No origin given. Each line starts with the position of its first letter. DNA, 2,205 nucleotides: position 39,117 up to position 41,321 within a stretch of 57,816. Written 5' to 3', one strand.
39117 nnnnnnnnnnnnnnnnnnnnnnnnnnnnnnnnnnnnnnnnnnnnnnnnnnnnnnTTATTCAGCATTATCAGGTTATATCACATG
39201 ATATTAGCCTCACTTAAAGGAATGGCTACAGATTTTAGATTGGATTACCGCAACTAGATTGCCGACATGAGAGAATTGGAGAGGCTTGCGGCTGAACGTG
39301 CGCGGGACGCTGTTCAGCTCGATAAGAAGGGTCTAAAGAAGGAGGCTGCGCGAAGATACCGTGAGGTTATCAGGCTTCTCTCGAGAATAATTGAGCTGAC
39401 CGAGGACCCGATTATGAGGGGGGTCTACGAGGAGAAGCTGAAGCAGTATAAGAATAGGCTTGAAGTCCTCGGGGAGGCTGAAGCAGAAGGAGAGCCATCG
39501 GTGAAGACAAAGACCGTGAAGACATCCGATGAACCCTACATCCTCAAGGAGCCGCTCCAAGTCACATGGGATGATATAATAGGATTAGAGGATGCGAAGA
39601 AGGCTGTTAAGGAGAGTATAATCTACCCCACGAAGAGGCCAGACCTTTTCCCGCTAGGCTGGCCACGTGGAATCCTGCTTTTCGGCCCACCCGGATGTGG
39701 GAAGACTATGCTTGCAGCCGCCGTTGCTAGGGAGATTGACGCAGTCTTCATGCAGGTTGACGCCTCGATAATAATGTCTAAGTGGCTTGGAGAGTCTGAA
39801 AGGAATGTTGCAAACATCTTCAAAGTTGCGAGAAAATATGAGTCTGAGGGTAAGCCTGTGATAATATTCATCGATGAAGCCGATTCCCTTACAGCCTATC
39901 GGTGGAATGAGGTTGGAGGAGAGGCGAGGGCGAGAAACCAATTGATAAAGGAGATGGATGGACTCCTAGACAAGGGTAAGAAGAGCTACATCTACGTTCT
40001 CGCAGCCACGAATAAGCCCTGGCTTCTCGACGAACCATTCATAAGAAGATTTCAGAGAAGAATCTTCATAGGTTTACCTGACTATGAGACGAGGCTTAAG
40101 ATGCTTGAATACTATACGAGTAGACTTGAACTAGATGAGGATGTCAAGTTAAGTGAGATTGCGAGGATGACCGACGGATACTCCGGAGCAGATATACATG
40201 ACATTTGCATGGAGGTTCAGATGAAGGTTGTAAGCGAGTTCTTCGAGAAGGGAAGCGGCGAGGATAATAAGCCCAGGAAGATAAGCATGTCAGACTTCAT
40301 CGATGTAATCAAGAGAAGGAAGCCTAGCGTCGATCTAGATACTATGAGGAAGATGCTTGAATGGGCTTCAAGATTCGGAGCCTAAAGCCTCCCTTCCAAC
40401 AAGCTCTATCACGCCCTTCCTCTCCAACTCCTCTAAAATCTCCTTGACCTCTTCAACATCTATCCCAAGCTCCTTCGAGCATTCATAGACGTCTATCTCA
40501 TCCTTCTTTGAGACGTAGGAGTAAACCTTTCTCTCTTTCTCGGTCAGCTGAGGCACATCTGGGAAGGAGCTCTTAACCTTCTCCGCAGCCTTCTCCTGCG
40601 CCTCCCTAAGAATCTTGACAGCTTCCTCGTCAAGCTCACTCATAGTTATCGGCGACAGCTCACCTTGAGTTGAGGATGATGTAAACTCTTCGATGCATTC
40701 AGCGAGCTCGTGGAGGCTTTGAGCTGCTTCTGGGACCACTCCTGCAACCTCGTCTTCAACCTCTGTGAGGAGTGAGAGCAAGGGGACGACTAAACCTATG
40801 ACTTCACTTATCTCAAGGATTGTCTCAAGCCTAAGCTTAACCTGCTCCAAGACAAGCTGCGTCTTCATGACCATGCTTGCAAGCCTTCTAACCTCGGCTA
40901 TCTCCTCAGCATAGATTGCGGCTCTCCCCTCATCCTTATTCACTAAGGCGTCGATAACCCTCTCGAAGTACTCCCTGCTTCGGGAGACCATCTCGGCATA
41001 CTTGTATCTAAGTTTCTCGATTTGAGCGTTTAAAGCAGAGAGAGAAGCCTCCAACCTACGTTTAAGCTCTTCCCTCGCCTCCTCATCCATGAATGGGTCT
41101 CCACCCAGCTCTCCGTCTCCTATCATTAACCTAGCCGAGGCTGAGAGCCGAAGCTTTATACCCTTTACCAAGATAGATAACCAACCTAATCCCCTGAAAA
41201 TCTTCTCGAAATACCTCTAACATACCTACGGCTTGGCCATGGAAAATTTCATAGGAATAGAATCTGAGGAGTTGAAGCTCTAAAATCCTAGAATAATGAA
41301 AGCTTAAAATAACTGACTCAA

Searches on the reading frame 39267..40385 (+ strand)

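Call 51: search_protein_families(library=pfam, proteins=[window:39267-40385:+], max_evalue=0.0001)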
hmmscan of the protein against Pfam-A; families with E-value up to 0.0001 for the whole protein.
window:39267-40385:+ (372 aa): 7 families
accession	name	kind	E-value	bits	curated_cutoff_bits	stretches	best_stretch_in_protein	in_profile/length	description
PF00004.35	AAA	-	2.9e-35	122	21.2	1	136-270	1-131/131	ATPase family associated with various cellular activities (AAA)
PF17862.7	AAA_lid_3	-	3e-10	39.9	27.2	1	292-333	1-42/45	AAA+ lid domain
PF04212.24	MIT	-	7.1e-07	29.7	30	1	8-68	4-64/66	MIT (microtubule interacting and transport) domain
PF09336.16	Vps4_C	-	3.5e-06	27.4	21.3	1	334-371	24-61/61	Vps4 C terminal oligomerisation domain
PF13401.12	AAA_22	-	2.5e-05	25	27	0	136-165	8-33/130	AAA domain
PF05496.18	RuvB_N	-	6.3e-05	23.2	27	0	135-170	35-70/159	Holliday junction DNA helicase RuvB P-loop domain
PF13191.12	AAA_16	-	8.9e-05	23.5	32.6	0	133-158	24-49/167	AAA ATPase domain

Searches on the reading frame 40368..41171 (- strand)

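Call 51: search_protein_families(library=pfam, proteins=[window:40368-41171:-], max_evalue=0.0001)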
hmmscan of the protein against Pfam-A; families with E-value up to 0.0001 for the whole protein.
window:40368-41171:- (267 aa): 1 family
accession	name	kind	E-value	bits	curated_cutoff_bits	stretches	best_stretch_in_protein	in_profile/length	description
PF01978.25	TrmB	-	2.1e-06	27.9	25.6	1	209-258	6-55/68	Sugar-specific transcriptional regulator TrmB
